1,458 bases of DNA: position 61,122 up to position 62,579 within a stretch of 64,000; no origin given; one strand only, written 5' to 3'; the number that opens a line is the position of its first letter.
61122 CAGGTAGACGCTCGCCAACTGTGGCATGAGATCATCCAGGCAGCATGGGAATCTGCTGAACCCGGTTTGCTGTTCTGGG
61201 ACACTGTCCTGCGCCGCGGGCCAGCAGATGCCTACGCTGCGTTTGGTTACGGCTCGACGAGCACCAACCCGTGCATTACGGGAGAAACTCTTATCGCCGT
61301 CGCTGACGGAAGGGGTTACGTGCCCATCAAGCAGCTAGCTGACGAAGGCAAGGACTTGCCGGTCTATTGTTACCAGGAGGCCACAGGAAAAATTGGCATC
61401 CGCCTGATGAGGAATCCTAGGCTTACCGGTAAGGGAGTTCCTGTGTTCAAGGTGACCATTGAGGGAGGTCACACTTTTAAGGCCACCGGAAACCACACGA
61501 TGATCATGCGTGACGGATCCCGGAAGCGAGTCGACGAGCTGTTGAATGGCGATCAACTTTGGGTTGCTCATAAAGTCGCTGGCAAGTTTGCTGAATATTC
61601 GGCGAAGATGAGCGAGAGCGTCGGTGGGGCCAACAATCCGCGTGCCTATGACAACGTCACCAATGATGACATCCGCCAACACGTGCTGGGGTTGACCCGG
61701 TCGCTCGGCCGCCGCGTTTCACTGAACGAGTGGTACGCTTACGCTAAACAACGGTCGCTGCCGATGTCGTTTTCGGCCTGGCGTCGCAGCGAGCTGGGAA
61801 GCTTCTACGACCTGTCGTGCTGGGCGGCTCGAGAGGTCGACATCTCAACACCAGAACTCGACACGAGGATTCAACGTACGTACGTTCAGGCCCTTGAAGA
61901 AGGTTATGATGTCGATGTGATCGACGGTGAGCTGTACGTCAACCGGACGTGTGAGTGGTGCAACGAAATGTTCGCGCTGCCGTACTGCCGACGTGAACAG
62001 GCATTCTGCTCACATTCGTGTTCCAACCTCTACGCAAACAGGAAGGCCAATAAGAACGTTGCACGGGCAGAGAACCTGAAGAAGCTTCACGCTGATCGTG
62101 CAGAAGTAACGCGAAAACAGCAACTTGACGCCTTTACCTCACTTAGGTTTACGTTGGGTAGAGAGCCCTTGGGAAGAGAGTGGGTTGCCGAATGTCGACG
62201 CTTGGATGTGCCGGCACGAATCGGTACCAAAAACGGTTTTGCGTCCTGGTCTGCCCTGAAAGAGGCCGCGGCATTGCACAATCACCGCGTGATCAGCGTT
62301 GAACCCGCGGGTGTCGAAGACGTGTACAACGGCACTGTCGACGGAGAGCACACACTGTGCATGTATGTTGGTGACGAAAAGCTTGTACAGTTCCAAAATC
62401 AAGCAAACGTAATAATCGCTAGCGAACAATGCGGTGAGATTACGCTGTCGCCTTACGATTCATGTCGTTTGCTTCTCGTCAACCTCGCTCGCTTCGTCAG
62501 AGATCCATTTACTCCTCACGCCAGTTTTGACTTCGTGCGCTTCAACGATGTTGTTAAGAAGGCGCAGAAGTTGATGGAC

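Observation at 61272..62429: Intein inserted at the radical-cysteine NPC|GEI motif of a class II ribonucleotide reductase, with a Gln C-terminus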

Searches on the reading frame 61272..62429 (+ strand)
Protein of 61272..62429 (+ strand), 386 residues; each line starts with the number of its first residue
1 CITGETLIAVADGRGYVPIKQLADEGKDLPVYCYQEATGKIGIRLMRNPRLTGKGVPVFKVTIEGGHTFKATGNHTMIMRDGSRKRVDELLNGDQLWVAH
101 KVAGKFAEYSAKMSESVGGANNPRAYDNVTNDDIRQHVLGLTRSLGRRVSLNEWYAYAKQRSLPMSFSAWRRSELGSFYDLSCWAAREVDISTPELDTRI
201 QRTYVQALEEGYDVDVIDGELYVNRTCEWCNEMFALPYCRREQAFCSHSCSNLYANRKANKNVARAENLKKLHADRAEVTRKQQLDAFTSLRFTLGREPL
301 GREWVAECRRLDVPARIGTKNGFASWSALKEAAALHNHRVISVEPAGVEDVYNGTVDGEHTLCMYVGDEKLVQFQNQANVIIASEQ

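Call 4: search_protein_families(library=pfam, proteins=[window:61272-62429:+], max_evalue=1)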
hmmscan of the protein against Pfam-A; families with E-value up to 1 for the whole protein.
window:61272-62429:+ (386 aa): 2 families
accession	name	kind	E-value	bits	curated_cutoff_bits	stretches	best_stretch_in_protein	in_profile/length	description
PF14890.11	Intein_splicing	-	4.9e-07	30.1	35.8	1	11-360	4-144/155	Intein splicing domain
PF13413.12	HTH_25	-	0.22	11.8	24.6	1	189-223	11-44/62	Helix-turn-helix domain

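Call 5: search_solved_structures(query=window:61272-62429:+, max_evalue=1, show_alignments=3)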
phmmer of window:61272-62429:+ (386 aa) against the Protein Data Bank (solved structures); distinct sequences matched with E-value up to 1: 7.
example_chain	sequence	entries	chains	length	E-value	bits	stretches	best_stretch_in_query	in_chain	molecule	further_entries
1mi8_A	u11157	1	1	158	1.1e-08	37.9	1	2-110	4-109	DnaB intein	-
6frg_A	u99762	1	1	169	2.5e-07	33.4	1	2-103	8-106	Replicative DNA helicase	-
6frh_A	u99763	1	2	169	2.5e-07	33.4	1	2-103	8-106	Replicative DNA helicase,Replicative DNA helicase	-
4o1r_A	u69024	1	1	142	3e-07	33.1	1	2-97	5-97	Replicative DNA helicase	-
6fre_A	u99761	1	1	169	6.2e-06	28.8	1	2-103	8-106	Replicative DNA helicase,Replicative DNA helicase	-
7qil_A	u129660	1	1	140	0.16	14.3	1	53-93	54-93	DnaE intein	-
8ubs_A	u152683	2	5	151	0.28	13.5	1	19-104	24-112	NrdJ-1 | Nrdj-1 intein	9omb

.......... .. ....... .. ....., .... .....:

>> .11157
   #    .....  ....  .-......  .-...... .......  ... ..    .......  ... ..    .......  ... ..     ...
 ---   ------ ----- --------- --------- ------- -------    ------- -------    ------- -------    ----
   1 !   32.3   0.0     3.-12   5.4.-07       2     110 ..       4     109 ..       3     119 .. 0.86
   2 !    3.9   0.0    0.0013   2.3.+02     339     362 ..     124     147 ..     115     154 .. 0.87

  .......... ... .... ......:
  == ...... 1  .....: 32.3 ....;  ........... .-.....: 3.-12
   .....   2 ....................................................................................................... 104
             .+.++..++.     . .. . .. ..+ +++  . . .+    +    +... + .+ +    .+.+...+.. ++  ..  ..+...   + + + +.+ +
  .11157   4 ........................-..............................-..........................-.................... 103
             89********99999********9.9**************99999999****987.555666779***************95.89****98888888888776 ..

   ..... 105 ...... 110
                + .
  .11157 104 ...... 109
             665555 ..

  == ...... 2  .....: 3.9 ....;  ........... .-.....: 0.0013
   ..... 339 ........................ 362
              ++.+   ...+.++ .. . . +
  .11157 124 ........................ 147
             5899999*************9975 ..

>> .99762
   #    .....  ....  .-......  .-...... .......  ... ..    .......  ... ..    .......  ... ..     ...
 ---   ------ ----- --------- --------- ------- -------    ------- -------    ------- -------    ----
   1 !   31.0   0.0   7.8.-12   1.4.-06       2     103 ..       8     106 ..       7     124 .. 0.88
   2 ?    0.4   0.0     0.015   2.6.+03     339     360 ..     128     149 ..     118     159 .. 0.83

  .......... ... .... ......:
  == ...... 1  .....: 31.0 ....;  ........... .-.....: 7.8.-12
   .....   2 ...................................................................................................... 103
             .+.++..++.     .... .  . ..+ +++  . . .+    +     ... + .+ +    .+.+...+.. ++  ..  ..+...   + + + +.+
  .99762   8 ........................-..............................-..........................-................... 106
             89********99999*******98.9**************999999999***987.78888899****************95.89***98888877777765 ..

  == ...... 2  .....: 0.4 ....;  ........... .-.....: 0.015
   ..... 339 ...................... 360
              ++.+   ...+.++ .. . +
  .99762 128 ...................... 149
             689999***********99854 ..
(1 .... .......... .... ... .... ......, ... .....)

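Call 7: find_homologous_proteins(query=window:61272-62429:+, max_evalue=0.001)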
Query window:61272-62429:+ (386 aa): 13 proteins with E <= 0.001 among 4636 candidates.
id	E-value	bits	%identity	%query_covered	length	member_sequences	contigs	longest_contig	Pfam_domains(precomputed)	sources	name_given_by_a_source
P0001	8.7e-68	247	35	99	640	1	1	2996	PF13392.13,PF14890.12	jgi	jgi:hypothetical protein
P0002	6.3e-42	162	47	28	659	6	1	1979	PF13392.13,PF14890.12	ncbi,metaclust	ncbi:hypothetical protein LCGC14_2136700, partial [marine sediment metagenome]|metaclust:status=acti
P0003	1.4e-30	125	43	30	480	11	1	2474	PF14890.12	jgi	jgi:hypothetical protein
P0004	4.4e-28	117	30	66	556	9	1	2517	PF02867.21,PF14890.12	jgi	jgi:ribonucleotide reductase alpha subunit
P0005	8.7e-27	112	42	38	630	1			PF02867.21,PF12637.15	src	-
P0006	1.9e-26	111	45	23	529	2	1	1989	PF14890.12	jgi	jgi:hypothetical protein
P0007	4.5e-24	103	43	32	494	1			PF21995.2,PF13392.13,PF14890.12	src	-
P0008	3.5e-23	100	49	25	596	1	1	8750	PF14890.12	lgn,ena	-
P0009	1.4e-22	98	43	30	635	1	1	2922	PF17975.7,PF21995.2,PF03477.22,PF14890.12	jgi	jgi:hypothetical protein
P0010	1.1e-20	92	44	30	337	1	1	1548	PF02867.21,PF14890.12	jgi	jgi:ribonucleotide reductase alpha subunit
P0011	1.5e-19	89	45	25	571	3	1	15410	PF02867.21,PF14890.12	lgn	-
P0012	2.2e-19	88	45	33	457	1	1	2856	-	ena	-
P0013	1.2e-17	82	40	34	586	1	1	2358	PF02867.21,PF14890.12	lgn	-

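Call 31: predict_structure(alignment_id=A2)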
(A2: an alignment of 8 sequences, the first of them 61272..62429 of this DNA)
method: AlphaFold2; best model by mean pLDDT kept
length: 386 residues; sequences in the alignment: 8
mean_pLDDT: 71.6   pTM: 0.49
mean pLDDT of the five models: 71.6, 71.6, 71.0, 69.9, 68.9
residues with pLDDT >= 90: 39; 70-90: 210; 50-70: 87; < 50: 50
segments of 3 or more residues with pLDDT < 50: 101-124, 359-364, 366-380
pLDDT, mean of each block of 10 residues (from residue 1): 83 83 88 69 81 93 79 85 87 78 33 24 53 87 88 79 65 63 88 79 78 74 70 67 55 57 68 75 84 83 86 68 70 71 93 69 43 39 52
secondary structure, 60 per line:
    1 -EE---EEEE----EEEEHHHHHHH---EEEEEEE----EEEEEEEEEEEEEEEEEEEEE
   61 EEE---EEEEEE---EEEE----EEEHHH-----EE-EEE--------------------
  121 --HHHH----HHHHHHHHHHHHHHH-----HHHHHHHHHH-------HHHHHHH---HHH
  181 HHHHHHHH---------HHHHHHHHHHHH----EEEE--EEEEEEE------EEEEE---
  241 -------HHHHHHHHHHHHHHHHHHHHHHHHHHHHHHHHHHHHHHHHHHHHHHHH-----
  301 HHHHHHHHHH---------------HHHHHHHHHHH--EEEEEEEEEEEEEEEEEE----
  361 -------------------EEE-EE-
elements in order: E7-10 E15-18 H19-25 E29-35 E40-63 E67-72 E76-79 E84-86 E98-100 H123-126 H131-145 H151-160 H168-174 H178-188 H198-209 E214-217 E220-226 E233-237 H248-295 H301-310 H326-336 E339-356 E380-382

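Call 33: fold_search(model_id=the predicted structure, library=pdb)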
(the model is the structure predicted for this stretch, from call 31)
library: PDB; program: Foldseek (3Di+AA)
matches with E <= 10: 157; with E <= 0.001: 37
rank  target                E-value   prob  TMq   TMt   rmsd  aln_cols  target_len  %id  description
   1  6frg                  1.2e-06  1.00  0.24  0.58   1.6       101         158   35  Crystal structure of G-1F mutant of Ssp DnaB Mini-Intein variant M86 (released 2019-01-30)
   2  1mi8                  2.7e-06  1.00  0.23  0.61   1.6        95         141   36  2.0 Angstrom crystal structure of a DnaB intein from Synechocystis sp. PCC 6803 (released 2003-08-19)
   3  4o1r                  3.0e-06  1.00  0.24  0.63   1.8       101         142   30  Crystal structure of NpuDnaB intein (released 2014-03-19)
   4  6frh_A                4.4e-06  1.00  0.25  0.57   3.9       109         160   32  Crystal structure of Ssp DnaB Mini-Intein variant M86 (released 2019-01-30)
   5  6fre                  1.1e-05  1.00  0.25  0.60   2.8       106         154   32  Crystal structure of G-1F/H73A mutant of Ssp DnaB Mini-Intein variant M86 (released 2019-01-30)
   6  8ubs_A                1.5e-05  1.00  0.24  0.59   1.9       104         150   24  Crystal structure of NrdJ-1 split intein fusion (released 2024-10-09)
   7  4kl5_B                1.9e-05  1.00  0.21  0.55   3.0        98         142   22  Crystal structure of NpuDnaE intein (released 2013-09-04)
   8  4kl5_A                1.9e-05  1.00  0.22  0.57   4.2       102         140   24  Crystal structure of NpuDnaE intein (released 2013-09-04)
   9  6frh_B                2.2e-05  1.00  0.22  0.56   1.4        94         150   34  Crystal structure of Ssp DnaB Mini-Intein variant M86 (released 2019-01-30)
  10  2keq_MODEL_1_A        5.1e-05  1.00  0.22  0.58   3.4       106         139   21  Solution structure of DnaE intein from Nostoc punctiforme (released 2009-05-19)
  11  3ifj_A                7.5e-05  1.00  0.25  0.64   2.2       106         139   21  Crystal structure of Mtu recA intein, splicing domain (released 2009-10-06)
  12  1zde                  8.0e-05  1.00  0.21  0.50   1.7        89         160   20  1.95 Angstrom Crystal Structure of a dnaE Intein Precursor from Synechocystis Sp. Pcc 6803 (released 2006-01-24)
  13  1zd7_A                8.0e-05  1.00  0.23  0.54   2.3       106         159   18  1.7 Angstrom Crystal Structure Of Post-Splicing Form of a dnaE Intein from Synechocystis Sp. Pcc 6803 (released 2006-01-24)
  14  4gig                  1.3e-04  1.00  0.21  0.49   3.5       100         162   19  crystal structure of T69A mutant of trapped Dnae intein precursor (released 2013-03-06)
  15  2imz_B                1.5e-04  1.00  0.23  0.60   1.7        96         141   22  Crystal structure of Mtu recA intein splicing domain (released 2007-05-01)
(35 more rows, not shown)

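Call 34: search_protein_representatives(alignment_id=A2)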
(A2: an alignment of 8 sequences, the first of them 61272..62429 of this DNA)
Query: 8 sequences, 294 profile positions. Proteins with E-value up to 0.001 (for the whole library): 7183; up to 1e-10: 2859; up to 1e-30: 601. The best 150 are listed.
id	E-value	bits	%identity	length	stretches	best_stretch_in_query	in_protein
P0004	7.4e-116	403.5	-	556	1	1-294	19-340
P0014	4.9e-99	348.3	-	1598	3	1-293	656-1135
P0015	1.9e-98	346.3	-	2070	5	1-294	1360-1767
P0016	5.8e-98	344.8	-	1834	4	1-294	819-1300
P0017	1.1e-97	343.8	-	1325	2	1-294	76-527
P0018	2.0e-97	343.0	-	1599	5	1-294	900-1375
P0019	1.3e-95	337.1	-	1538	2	1-279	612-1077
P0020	4.3e-94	332.0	-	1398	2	1-294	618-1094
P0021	1.4e-91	323.8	-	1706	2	1-294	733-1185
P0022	1.9e-91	323.4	-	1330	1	1-294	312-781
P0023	3.4e-91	322.5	-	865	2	1-294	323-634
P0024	3.8e-91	322.4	-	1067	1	1-294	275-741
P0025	6.5e-91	321.6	-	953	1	1-294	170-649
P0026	9.0e-91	321.2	-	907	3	1-287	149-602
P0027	2.6e-90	319.7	-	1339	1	1-294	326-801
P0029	4.7e-90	318.8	-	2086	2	1-294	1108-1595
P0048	1.4e-84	300.8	-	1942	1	1-294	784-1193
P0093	3.2e-76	273.4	-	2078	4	1-280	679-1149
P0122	9.9e-70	252.1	-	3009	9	1-277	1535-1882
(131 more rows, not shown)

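Call 39: search_dna_similar(query=window:61272-62429:+, collection=phages, mode=protein, max_rows=30)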
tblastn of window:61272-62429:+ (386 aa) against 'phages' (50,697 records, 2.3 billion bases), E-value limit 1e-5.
Records with a match: 28; places in all: 28; records where one place covers at least 80% of the query: 0.
Best place of each record, by identity: <60% 28.
By first word of the organism name: Dickeya 18; Salmonella 4; uncultured 2; Thermus 2; Bacillus 2.
By host as written in the record: Dickeya solani 10; Salmonella enterica subsp. enterica serovar Enteritidis PT1 4; Pectobacterium sp. and Dickeya sp. 3; - 2; Dickeya solani DSM28711 2; Dickeya sp. 2; Bacillus subtilis W-23-S(r); Bacillus licheniformis ATCC 9945a 2; Dickeya solani F012 1; and 2 more.
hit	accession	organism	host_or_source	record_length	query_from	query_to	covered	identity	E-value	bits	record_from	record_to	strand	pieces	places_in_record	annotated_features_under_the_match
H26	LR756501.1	uncultured phage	metagenomic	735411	1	96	25%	51.0%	2e-19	96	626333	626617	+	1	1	record has no annotation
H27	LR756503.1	uncultured phage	metagenomic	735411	1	96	25%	51.0%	2e-19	96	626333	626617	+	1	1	record has no annotation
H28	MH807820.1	Dickeya phage Coodle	Dickeya solani DSM28711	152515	1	137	35%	31.7%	6e-7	57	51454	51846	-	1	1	ribonucleoside-diphosphate reductase, alpha subunit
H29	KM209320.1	Dickeya phage phiDP23.1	Pectobacterium sp. and Dickeya sp.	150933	1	137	35%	31.0%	4e-6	55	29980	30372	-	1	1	nrdA: ribonucleoside-diphosphate reductase 1 subunit alpha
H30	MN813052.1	Dickeya phage Ds23CZ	Dickeya solani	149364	1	137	35%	31.0%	6e-6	54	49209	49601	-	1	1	ribonucleotide reductase of class Ia (aerobic), alpha subunit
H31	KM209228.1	Dickeya phage phiD3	Pectobacterium sp. and Dickeya sp.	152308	1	137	35%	31.0%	6e-6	54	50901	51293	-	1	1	ribonucleoside-diphosphate reductase alpha subunit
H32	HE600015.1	Dickeya phage vB-DsoM-LIMEstone1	Dickeya solani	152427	1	137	35%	31.0%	6e-6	54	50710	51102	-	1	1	nrdA: putative ribonucleoside-diphosphate reductase subunit alpha NrdA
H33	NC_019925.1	Dickeya phage vB-DsoM-LIMEstone1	Dickeya solani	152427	1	137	35%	31.0%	6e-6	54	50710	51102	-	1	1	nrdA: NrdA-like aerobic NDP reductase large subunit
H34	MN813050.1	Dickeya phage Ds16CZ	Dickeya solani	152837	1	137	35%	31.0%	6e-6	54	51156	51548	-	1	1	ribonucleotide reductase of class Ia (aerobic), alpha subunit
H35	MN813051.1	Dickeya phage Ds20CZ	Dickeya solani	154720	1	137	35%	31.0%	6e-6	54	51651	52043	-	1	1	ribonucleotide reductase of class Ia (aerobic), alpha subunit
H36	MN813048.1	Dickeya phage Ds5CZ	Dickeya solani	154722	1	137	35%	31.0%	6e-6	54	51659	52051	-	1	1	ribonucleotide reductase of class Ia (aerobic), alpha subunit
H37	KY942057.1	Dickeya phage XF4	Dickeya solani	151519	1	137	35%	31.0%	6e-6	54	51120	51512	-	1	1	putative ribonucleoside-diphosphate reductase subunit alpha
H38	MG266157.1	Dickeya phage PP35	Dickeya solani F012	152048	1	137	35%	31.0%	6e-6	54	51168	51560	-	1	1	putative ribonucleoside-diphosphate reductase subunit alpha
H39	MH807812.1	Dickeya phage Kamild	Dickeya solani DSM28711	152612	1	137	35%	31.0%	6e-6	54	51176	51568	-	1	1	ribonucleoside-diphosphate reductase, alpha subunit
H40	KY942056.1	Dickeya phage JA15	Dickeya solani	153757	1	137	35%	31.0%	6e-6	54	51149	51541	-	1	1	putative ribonucleoside-diphosphate reductase subunit alpha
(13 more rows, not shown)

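Call 42: list_cluster_members(proteins=[P0014, P0015, P0016, P0018, P0020, P0021, P0029, P0048, P0093, P0122])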
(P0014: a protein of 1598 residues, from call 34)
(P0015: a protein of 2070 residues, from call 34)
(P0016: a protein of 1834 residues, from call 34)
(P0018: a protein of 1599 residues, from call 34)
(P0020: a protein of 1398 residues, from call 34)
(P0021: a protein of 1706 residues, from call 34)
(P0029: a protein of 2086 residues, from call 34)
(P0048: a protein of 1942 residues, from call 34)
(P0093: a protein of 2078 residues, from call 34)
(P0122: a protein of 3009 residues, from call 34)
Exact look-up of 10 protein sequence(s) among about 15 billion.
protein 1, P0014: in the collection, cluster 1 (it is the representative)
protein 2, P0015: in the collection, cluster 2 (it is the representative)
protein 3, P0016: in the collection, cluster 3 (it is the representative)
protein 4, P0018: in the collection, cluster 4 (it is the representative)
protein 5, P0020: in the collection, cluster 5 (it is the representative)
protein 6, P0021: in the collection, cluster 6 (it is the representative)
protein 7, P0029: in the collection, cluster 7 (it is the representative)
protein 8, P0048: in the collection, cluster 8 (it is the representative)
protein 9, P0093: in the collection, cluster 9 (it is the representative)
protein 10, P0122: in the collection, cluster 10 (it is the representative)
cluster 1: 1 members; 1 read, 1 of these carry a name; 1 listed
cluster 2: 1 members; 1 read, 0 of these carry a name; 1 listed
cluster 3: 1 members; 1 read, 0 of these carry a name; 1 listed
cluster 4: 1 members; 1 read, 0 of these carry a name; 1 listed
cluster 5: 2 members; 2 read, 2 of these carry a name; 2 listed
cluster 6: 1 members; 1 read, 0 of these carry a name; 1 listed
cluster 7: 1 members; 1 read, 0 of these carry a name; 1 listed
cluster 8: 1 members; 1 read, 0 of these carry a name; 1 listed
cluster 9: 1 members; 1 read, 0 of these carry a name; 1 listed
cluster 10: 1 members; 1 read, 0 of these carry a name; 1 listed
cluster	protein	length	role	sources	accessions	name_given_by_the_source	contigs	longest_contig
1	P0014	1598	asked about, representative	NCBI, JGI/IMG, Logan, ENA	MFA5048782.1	MAG: LAGLIDADG family homing endonuclease [Patescibacteria group bacterium] | ribonucleotide reductase alpha subunit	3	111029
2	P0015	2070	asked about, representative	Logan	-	-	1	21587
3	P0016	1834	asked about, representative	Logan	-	-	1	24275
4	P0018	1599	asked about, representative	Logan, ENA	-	-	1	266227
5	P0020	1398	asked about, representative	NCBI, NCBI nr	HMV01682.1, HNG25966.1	MAG TPA: HNH endonuclease [Chitinophagales bacterium] | HNH endonuclease [Chitinophagales bacterium]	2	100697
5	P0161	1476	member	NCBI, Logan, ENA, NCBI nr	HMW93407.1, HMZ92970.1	MAG TPA: HNH endonuclease [Chitinophagales bacterium] | HNH endonuclease [Chitinophagales bacterium]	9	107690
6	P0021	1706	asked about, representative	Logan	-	-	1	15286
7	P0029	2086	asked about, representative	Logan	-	-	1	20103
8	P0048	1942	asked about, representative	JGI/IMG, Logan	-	-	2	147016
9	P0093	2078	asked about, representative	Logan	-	-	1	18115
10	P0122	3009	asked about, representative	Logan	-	-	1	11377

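Call 51: find_related_loci(query=A2, collection=viral_contigs, flank=3000)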
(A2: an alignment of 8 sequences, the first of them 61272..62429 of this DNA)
Query A2 (386 aa) in viral_contigs; peptide patterns used: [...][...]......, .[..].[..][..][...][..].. (x = any residue, [..] = any of these).
345 stretches matched a pattern; 281 encode a relative of the query (tblastn E <= 1e-3); the best 80 are kept; 80 distinct loci.
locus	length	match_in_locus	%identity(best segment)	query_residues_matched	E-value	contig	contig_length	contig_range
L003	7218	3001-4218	48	1-386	4e-124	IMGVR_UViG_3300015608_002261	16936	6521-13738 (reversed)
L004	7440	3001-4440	60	1-386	6e-109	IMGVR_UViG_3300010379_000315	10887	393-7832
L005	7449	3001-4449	47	1-386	7e-91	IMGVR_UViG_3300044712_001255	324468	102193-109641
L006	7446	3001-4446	51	1-386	1e-89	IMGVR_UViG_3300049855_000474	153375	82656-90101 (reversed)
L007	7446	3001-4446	53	1-386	5e-89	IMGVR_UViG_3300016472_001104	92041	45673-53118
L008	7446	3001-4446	50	1-386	9e-85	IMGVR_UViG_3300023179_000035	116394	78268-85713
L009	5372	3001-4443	47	1-386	3e-84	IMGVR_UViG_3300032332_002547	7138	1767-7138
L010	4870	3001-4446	49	1-386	9e-82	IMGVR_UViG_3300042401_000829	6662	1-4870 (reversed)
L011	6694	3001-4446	49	1-386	8e-82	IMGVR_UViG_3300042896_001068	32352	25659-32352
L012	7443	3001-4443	45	1-386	2e-80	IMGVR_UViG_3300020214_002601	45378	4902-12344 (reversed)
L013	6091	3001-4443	48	1-386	6e-78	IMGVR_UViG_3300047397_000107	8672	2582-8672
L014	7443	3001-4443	47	1-386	7e-75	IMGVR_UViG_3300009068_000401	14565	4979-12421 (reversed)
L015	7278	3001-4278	34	1-362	1e-74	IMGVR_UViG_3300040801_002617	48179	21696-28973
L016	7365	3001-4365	50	1-362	4e-74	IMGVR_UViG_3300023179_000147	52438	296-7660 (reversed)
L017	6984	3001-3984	36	1-362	5e-74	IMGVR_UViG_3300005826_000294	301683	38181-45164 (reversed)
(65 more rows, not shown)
